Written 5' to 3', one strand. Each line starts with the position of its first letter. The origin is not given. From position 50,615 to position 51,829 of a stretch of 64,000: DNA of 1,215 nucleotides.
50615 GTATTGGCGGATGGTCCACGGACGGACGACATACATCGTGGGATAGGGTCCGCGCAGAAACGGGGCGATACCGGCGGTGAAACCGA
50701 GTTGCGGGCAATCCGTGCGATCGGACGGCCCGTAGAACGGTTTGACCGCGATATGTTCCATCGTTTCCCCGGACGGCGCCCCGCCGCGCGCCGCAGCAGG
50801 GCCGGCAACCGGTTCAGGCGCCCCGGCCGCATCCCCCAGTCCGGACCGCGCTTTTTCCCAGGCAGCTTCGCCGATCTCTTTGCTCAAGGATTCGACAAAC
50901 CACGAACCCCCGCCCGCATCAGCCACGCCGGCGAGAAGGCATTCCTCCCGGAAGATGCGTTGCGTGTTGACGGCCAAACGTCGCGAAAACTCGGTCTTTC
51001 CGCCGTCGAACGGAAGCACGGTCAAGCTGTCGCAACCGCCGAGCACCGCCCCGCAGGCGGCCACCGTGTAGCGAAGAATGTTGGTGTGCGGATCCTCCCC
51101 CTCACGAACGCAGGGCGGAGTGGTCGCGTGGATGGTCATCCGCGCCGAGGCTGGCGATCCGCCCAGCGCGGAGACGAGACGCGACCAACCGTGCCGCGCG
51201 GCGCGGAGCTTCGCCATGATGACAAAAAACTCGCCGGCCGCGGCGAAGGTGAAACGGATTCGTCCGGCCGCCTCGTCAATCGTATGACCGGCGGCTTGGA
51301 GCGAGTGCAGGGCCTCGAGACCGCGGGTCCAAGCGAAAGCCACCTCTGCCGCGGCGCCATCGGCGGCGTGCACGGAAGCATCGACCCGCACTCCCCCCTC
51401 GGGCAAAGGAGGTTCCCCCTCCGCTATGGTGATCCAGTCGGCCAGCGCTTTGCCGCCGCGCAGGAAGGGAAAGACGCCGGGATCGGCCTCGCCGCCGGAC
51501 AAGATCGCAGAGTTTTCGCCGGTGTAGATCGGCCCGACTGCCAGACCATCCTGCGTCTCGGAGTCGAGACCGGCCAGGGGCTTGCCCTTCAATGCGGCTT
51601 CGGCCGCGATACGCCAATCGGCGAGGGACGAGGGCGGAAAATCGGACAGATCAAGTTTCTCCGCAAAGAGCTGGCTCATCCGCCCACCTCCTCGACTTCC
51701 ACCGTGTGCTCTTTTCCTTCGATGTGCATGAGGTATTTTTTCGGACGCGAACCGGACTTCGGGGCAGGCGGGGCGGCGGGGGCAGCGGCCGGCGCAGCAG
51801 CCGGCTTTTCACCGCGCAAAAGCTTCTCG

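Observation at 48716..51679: Single-chain methylmalonyl-CoA mutase: shrunken MutA-like module fused to MutB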

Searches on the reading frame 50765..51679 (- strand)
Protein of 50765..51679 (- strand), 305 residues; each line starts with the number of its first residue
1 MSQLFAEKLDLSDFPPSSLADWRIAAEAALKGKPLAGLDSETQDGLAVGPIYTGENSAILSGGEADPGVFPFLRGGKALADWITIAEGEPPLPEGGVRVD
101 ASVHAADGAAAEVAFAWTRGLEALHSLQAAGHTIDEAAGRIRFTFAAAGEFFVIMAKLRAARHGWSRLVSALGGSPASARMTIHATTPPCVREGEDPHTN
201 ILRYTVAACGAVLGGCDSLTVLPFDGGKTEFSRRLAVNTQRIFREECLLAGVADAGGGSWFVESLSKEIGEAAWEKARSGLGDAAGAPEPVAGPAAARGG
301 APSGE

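Call 8: search_protein_families(library=pfam, proteins=[window:50765-51679:-], max_evalue=10)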
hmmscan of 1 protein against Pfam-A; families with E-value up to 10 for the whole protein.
seq(305 aa): 1 family
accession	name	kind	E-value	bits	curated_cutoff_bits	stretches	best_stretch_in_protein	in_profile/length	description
PF01642.28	MM_CoA_mutase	-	2e-53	182.1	22.1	2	109-275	215-386/512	Methylmalonyl-CoA mutase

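Call 9: search_protein_families(library=ncbifam, proteins=[window:50765-51679:-], max_evalue=10)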
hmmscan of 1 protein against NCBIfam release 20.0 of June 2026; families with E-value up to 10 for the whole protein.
seq(305 aa): 4 families
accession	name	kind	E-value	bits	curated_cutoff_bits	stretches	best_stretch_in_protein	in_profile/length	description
TIGR00642.1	mmCoA_mut_beta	equivalog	1.5e-50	172.1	617.25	2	97-276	217-403/620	methylmalonyl-CoA mutase small subunit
NF006944.0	PRK09426.1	equivalog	5.8e-33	113.8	876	2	108-276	248-420/721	methylmalonyl-CoA mutase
TIGR00641.1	acid_CoA_mut_N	subfamily_domain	1.5e-31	109.2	303.8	1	107-276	217-391/528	methylmalonyl-CoA mutase N-terminal domain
NF045497.1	IsobCoAmut_IcmF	equivalog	0.00012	20.1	1500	1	110-273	770-936/1076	fused isobutyryl-CoA mutase/GTPase IcmF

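Call 10: search_solved_structures(query=window:50765-51679:-, max_evalue=1, show_alignments=3)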
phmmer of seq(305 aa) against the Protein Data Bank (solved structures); distinct sequences matched with E-value up to 1: 11.
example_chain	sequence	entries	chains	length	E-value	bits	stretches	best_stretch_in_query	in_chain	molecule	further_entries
6oxc_B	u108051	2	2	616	3.9e-28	102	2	106-279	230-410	Methylmalonyl-CoA mutase small subunit mutA | Methylmalonyl-CoA mutase small subunit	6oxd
1e1c_B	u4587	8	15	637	4.7e-27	98.4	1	78-277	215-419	METHYLMALONYL-COA MUTASE BETA CHAIN | METHYLMALONYL-COA MUTASE | PROTEIN (METHYLMALONYL-COA MUTASE BETA-SUBUNIT)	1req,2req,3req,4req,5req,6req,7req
8gju_J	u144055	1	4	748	4.8e-25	91.8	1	106-275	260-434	Methylmalonyl-CoA mutase, mitochondrial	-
2xij_A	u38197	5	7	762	5.1e-25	91.7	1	106-275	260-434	METHYLMALONYL-COA MUTASE, MITOCHONDRIAL | Methylmalonyl-CoA mutase, mitochondrial precursor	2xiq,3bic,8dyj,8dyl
1e1c_A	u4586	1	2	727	2.9e-18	69.6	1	107-277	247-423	METHYLMALONYL-COA MUTASE ALPHA CHAIN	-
1req_A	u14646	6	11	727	3.1e-18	69.5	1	107-277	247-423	METHYLMALONYL-COA MUTASE | PROTEIN (METHYLMALONYL-COA MUTASE)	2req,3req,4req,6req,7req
5req_A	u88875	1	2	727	3.1e-18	69.5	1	107-277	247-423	PROTEIN (METHYLMALONYL-COA MUTASE ALPHA-SUBUNIT)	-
4r3u_A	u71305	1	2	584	4.2e-18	69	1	107-272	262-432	2-hydroxyisobutyryl-CoA mutase large subunit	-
6oxc_A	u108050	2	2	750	6.5e-16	61.8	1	108-273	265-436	Methylmalonyl-CoA mutase large subunit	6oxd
8ssl_A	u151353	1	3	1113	0.00011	25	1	108-276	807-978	Fused isobutyryl-CoA mutase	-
4xc6_A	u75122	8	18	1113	0.00011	25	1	108-276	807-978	Isobutyryl-CoA mutase fused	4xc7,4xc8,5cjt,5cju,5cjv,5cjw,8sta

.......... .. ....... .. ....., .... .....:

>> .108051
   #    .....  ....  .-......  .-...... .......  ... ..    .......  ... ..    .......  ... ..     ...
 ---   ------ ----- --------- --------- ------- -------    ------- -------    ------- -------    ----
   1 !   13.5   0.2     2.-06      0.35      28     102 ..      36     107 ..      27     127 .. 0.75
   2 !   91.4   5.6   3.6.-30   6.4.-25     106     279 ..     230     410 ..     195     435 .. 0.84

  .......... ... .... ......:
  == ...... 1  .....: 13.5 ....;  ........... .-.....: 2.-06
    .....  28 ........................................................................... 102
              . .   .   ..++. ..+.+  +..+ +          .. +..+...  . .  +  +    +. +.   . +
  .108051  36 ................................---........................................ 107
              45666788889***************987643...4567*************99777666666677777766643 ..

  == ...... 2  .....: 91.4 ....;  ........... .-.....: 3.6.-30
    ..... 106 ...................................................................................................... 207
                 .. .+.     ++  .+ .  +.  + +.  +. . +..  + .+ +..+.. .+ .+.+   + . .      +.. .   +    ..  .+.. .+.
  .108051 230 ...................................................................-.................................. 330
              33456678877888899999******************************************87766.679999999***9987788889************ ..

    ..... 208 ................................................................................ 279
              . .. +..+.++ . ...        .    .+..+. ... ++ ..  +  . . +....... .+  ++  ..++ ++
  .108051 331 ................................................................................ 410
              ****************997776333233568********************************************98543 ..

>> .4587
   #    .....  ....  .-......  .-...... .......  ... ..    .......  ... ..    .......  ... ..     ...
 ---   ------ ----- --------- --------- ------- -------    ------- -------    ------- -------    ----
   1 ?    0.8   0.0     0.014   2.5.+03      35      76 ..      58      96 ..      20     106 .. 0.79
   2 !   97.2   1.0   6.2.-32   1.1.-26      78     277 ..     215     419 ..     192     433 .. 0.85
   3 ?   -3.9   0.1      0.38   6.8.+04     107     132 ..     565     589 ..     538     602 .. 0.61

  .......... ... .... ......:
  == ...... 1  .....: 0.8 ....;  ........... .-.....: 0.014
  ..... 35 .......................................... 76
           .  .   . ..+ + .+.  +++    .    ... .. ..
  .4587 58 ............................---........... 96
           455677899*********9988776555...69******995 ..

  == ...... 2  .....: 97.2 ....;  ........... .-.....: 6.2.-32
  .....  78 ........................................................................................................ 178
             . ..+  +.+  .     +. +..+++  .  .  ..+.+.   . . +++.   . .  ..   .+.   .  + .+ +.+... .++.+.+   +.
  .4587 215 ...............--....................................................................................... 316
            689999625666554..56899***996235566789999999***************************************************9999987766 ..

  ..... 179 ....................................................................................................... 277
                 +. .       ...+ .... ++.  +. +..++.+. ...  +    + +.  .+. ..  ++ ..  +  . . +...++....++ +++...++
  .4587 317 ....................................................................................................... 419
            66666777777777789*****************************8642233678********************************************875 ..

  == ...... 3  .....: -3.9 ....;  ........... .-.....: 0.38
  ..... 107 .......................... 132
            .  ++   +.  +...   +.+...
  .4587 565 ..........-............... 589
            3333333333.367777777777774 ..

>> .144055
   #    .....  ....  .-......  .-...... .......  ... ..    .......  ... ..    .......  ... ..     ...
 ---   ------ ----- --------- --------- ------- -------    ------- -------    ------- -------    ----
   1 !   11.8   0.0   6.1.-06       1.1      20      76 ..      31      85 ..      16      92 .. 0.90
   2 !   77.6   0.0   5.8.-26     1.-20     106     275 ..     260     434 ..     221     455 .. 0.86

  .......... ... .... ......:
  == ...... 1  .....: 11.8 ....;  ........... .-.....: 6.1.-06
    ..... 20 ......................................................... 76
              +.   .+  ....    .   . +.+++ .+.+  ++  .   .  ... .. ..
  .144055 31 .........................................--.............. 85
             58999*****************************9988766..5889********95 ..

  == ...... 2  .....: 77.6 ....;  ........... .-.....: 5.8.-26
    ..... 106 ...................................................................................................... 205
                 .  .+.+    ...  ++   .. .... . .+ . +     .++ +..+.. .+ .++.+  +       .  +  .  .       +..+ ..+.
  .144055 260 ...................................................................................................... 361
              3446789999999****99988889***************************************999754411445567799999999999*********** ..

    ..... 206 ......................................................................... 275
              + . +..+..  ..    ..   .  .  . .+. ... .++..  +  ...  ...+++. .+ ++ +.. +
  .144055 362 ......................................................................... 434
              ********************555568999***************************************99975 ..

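Call 27: find_related_loci(query=A3, collection=genome_contigs, flank=6000)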
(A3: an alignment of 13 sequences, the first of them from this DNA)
Query A3 (300 aa) in genome_contigs; peptide patterns used: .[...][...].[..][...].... (x = any residue, [..] = any of these).
557 stretches matched a pattern; 514 encode a relative of the query (tblastn E <= 1e-3); the best 80 are kept; 80 distinct loci.
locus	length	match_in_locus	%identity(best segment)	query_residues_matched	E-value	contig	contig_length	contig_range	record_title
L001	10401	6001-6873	91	1-291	5e-170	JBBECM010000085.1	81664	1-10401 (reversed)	MAG: Chthoniobacterales bacterium isolate LejiaF_64_35 Lejia_F_485_length_81664_cov_19, whole genome shotgun sequence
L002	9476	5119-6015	77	1-299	2e-153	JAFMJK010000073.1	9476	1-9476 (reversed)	MAG: Chthoniobacterales bacterium isolate DEBay_Sum019D_L_G_169 NODE_8310_length_9476_cov_5.661925, whole genome shotgun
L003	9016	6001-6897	78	1-299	8e-148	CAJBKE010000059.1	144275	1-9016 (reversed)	MAG: uncultured Verrucomicrobia bacterium isolate Loc090907-1m_bin-436 genome assembly, contig: bin-436:59/70, whole gen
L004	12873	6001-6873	73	7-297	2e-135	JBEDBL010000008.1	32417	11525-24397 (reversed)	MAG: Verrucomicrobiota bacterium isolate NASQAN2014_085_A_bin.4 scaffold_000009, whole genome shotgun sequence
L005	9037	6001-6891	73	1-297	1e-135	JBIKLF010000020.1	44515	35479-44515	MAG: Chthoniobacterales bacterium isolate ME2014-08-20_3300044733_group5_bin98 Rohwer_bin2569_scaffold_10_c1, whole geno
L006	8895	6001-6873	94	1-291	0e+0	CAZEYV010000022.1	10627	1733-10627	MAG TPA_asm: uncultured Chthoniobacter sp. isolate SRP067234_co1_265 genome assembly, contig: k99_792435, whole genome s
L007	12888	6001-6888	75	1-296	1e-141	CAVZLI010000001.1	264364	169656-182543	MAG: uncultured Verrucomicrobiae bacterium isolate MFD03804.bin.2.131 genome assembly, contig: contig_17013, whole genom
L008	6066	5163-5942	39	7-275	2e-48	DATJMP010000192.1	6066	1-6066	MAG TPA_asm: Bryobacteraceae bacterium isolate SMAG_U14838 k141_3374333, whole genome shotgun sequence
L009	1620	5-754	42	12-275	8e-48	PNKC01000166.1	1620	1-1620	MAG: Anaerolinea sp. isolate PR.017 PR_1017610_1620, whole genome shotgun sequence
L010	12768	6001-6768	40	12-274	6e-46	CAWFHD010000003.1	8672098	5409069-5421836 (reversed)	MAG: uncultured Solibacteraceae bacterium isolate MFD04967.bin.1.230 genome assembly, contig: contig_6177, whole genome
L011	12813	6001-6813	40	1-275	6e-46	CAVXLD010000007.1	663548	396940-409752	MAG: uncultured Verrucomicrobiae bacterium isolate MFD00731.bin.1.199 genome assembly, contig: contig_28673, whole genom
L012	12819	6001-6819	41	7-282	7e-45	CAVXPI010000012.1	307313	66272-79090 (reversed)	MAG: Bryobacterales bacterium isolate MFD04540.bin.1.26 genome assembly, contig: contig_31778, whole genome shotgun sequ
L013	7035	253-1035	38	7-274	2e-44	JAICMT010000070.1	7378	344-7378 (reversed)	MAG: Acidobacteriaceae bacterium isolate LS_ISSM_2_bin.149 k141_1282220_length_7378_cov_71.5931, whole genome shotgun se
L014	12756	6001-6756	41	14-275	2e-44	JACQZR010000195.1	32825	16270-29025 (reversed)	MAG: Acidobacteria bacterium isolate NC_groundwater_1572_Pr3_B-0.1um_61_18 SR-2_scaffold_141_2141588, whole genome shotg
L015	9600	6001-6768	43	12-274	5e-44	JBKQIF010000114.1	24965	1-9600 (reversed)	MAG: Bryobacteraceae bacterium isolate BAr1A1B1C__bin_56 BAr1A1B1C_000000217797, whole genome shotgun sequence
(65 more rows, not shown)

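Call 30: search_protein_representatives(protein=window:50780-51679:-)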
Query: 300 residues. Proteins with E-value up to 0.001 (for the whole library): 7883; up to 1e-10: 5104; up to 1e-30: 461. The best 150 are listed.
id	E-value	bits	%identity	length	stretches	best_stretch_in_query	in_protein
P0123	6.5e-119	413.2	75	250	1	1-248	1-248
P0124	8.2e-89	314.4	59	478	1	2-279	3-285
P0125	2.1e-48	181.7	44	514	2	98-277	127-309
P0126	3.9e-48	180.8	45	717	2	24-277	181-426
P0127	1.5e-45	172.3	47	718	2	103-276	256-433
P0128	1.6e-45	172.2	43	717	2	97-276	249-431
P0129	2.7e-45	171.5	42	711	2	91-276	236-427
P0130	3.3e-45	171.2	43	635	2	105-278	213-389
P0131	4.3e-45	170.8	41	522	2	89-275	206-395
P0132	4.9e-45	170.6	37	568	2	81-284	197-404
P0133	1.2e-44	169.4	46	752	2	106-278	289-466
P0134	5.4e-44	167.2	43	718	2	104-279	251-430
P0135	1.2e-43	166.1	46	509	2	97-277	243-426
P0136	1.5e-43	165.7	44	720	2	97-275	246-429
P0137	3.0e-43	164.8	42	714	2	110-291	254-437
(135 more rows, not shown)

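Call 33: search_protein_families(library=pfam, proteins=[L010:5959-7398:+, L010:7402-9546:+, L010:9495-10580:+, L010:10592-11611:+, L010:3195-4754:+, P0124], max_evalue=0.001)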
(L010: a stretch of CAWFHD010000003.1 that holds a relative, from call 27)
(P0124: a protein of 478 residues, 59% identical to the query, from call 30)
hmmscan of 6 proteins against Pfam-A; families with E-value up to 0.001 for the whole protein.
L010:5959-7398:+ (479 aa): 1 family
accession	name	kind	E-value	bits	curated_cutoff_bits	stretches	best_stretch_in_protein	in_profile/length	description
PF01642.28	MM_CoA_mutase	-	8.4e-92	308.8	22.1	2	87-398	192-503/512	Methylmalonyl-CoA mutase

L010:7402-9546:+ (714 aa): 2 families
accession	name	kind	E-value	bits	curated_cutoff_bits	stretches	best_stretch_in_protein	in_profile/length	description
PF01642.28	MM_CoA_mutase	-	1.6e-233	776.3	22.1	1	30-542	2-512/512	Methylmalonyl-CoA mutase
PF02310.24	B12-binding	-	1.3e-20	73.9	32.1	1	584-694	2-114/121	B12 binding domain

L010:9495-10580:+ (361 aa): 1 family
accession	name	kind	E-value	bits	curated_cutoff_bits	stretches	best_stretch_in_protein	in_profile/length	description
PF03308.22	MeaB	-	1.1e-103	346.4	23.1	1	52-324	1-271/273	Methylmalonyl Co-A mutase-associated GTPase MeaB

L010:10592-11611:+ (339 aa): 1 family
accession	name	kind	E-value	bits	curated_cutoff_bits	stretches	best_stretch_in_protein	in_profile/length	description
PF02550.21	AcetylCoA_hydro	-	1.2e-27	97.6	24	1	9-213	11-198/198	Acetyl-CoA hydrolase/transferase N-terminal domain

L010:3195-4754:+ (519 aa): 3 families
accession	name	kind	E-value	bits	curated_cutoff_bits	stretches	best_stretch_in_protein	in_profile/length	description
PF01039.27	Carboxyl_trans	-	4.7e-188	626.2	22.3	1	33-516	1-492/493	Carboxyl transferase domain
PF03255.19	ACCA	-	6.3e-11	42.4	23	1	309-458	91-242/310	Acetyl co-enzyme A carboxylase carboxyltransferase-like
PF06833.16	MdcE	-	7.4e-06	26.3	32.7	1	359-457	29-126/196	Malonate decarboxylase gamma subunit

P0124 (478 aa): 1 family
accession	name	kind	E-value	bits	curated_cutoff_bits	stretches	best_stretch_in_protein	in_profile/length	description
PF01642.28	MM_CoA_mutase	-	2.4e-78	264.4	22.1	2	98-367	201-484/512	Methylmalonyl-CoA mutase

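Call 52: predict_structure(alignment_id=A3)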
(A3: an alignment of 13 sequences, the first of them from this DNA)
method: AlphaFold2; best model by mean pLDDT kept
length: 300 residues; sequences in the alignment: 13
mean_pLDDT: 76.8   pTM: 0.77
mean pLDDT of the five models: 76.8, 72.6, 71.5, 69.9, 65.5
residues with pLDDT >= 90: 66; 70-90: 153; 50-70: 47; < 50: 34
segments of 3 or more residues with pLDDT < 50: 60-79, 290-300
pLDDT, mean of each block of 10 residues (from residue 1): 53 70 83 78 76 59 40 46 72 88 91 96 95 92 92 90 86 78 86 71 85 88 85 87 80 66 83 87 64 36
secondary structure, 60 per line:
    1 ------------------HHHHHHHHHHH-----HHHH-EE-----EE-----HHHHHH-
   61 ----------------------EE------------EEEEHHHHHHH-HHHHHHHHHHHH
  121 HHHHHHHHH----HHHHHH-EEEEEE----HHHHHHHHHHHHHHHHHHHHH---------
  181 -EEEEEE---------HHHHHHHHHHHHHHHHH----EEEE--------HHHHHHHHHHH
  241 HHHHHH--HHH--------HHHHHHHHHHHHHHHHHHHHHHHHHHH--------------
elements in order: H19-29 H35-38 H54-59 E97-100 H101-107 H109-129 H134-139 E141-146 H151-171 E182-187 H197-213 E218-221 H230-246 H260-286

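Call 56: fold_search(model_id=the predicted structure, library=pdb)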
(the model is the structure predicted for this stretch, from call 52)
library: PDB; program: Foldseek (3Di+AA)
matches with E <= 10: 620; with E <= 0.001: 41
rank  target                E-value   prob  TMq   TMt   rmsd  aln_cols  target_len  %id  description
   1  7req_B                7.6e-13  1.00  0.75  0.38   4.7       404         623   22  METHYLMALONYL-COA MUTASE, 2-CARBOXYPROPYL-COA INHIBITOR COMPLEX (released 1998-09-16)
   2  1req_D                1.0e-12  1.00  0.75  0.38   4.8       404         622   22  METHYLMALONYL-COA MUTASE (released 1997-01-27)
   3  1req_B                1.3e-12  1.00  0.68  0.34  12.3       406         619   22  METHYLMALONYL-COA MUTASE (released 1997-01-27)
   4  6oxd_B                5.4e-12  1.00  0.67  0.36   6.9       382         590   24  Structure of Mycobacterium tuberculosis methylmalonyl-CoA mutase with adenosyl cobalamin (released 2019-11-13)
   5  2req_B                9.5e-12  1.00  0.70  0.35  12.1       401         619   23  METHYLMALONYL-COA MUTASE, NON-PRODUCTIVE COA COMPLEX, IN OPEN CONFORMATION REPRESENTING SUBSTRATE-FREE STATE (released 1998-01-28)
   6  3req_B                1.6e-11  1.00  0.72  0.36   4.9       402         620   23  METHYLMALONYL-COA MUTASE, SUBSTRATE-FREE STATE (POOR QUALITY STRUCTURE) (released 1998-03-18)
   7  6oxc_B                2.0e-11  1.00  0.67  0.35   7.6       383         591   24  Structure of Mycobacterium tuberculosis methylmalonyl-CoA mutase with adenosyl cobalamin (released 2019-11-13)
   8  2xiq_A                8.7e-11  1.00  0.70  0.32   6.9       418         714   20  Crystal structure of human methylmalonyl-CoA mutase in complex with adenosylcobalamin and malonyl-CoA (released 2010-09-29)
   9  8dyl                  1.2e-10  1.00  0.67  0.30  13.8       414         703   20  Crystal structure of human methylmalonyl-CoA mutase bound to aquocobalamin (released 2023-07-12)
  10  8gju_K                1.3e-10  1.00  0.58  0.26   2.6       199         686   32  Crystal structure of human methylmalonyl-CoA mutase (MMUT) in complex with methylmalonic acidemia type A protein (MMAA (released 2023-08-09)
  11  2xiq_B                1.4e-10  1.00  0.69  0.31   7.5       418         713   20  Crystal structure of human methylmalonyl-CoA mutase in complex with adenosylcobalamin and malonyl-CoA (released 2010-09-29)
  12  8gju_H                1.4e-10  1.00  0.71  0.32   6.5       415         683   22  Crystal structure of human methylmalonyl-CoA mutase (MMUT) in complex with methylmalonic acidemia type A protein (MMAA (released 2023-08-09)
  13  8gju_L                1.6e-10  1.00  0.69  0.32   6.8       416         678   20  Crystal structure of human methylmalonyl-CoA mutase (MMUT) in complex with methylmalonic acidemia type A protein (MMAA (released 2023-08-09)
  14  2xij                  2.6e-10  1.00  0.68  0.30  12.9       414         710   20  Crystal structure of human methylmalonyl-CoA mutase in complex with adenosylcobalamin (released 2010-09-29)
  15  8dyj                  3.0e-10  1.00  0.67  0.30   9.2       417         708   20  Crystal structure of human methylmalonyl-CoA mutase in complex with ADP and cob(II)alamin (released 2023-07-12)
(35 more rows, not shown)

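Call 62: list_cluster_members(proteins=[P0001, P0007, P0015, P0010, P0029, P0124, P0044, P0048])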
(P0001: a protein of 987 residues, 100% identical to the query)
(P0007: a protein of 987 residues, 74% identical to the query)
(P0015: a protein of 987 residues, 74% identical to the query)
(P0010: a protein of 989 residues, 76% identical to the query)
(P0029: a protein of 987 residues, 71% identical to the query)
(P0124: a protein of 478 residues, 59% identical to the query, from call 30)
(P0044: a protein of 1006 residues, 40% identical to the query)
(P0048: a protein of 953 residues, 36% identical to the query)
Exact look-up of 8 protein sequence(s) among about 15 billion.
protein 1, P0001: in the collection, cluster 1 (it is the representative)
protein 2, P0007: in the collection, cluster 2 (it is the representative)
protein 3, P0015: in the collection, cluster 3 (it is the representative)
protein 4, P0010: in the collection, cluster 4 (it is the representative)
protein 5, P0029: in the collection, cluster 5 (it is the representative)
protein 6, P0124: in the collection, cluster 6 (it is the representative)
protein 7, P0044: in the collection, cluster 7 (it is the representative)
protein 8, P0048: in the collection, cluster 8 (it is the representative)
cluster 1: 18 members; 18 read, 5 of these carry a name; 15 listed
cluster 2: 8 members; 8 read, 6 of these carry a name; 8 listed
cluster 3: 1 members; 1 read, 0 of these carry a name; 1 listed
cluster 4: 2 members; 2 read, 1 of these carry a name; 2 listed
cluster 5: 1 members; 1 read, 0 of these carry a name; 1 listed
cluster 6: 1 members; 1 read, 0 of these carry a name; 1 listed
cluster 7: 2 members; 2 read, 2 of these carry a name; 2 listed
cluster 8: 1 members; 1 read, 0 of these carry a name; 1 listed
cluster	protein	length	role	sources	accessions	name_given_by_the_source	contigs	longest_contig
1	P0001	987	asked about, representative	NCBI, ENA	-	-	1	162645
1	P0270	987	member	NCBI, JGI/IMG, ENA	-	methylmalonyl-CoA mutase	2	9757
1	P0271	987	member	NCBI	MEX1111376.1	MAG: methylmalonyl-CoA mutase [Chthoniobacterales bacterium]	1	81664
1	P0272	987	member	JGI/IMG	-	methylmalonyl-CoA mutase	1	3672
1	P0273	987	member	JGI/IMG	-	methylmalonyl-CoA mutase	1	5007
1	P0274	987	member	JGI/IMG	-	methylmalonyl-CoA mutase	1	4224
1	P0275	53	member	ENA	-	-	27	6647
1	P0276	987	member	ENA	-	-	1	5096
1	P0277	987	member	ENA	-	-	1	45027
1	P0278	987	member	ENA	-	-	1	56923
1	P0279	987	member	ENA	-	-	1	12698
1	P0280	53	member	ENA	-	-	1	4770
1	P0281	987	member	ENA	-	-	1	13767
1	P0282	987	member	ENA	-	-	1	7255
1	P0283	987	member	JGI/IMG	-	-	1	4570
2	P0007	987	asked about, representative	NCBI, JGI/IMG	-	methylmalonyl-CoA mutase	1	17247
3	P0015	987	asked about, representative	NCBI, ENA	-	-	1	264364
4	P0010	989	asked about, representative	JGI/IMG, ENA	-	methylmalonyl-CoA mutase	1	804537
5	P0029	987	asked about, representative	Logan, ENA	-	-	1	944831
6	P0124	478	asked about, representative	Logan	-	-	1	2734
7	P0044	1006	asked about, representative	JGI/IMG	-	methylmalonyl-CoA mutase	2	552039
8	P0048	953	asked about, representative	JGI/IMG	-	-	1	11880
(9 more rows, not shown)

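Call 63: find_encoding_contigs(protein=P0124, flank=3000, max_places=3)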
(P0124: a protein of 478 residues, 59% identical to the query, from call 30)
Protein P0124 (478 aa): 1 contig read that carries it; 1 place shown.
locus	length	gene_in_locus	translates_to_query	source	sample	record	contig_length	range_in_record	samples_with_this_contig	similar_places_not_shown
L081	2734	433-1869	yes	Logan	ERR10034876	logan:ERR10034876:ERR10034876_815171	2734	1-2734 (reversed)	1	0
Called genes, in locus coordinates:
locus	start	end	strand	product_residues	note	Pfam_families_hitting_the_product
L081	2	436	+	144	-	?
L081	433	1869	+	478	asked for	PF01642:MM_CoA_mutase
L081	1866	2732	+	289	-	?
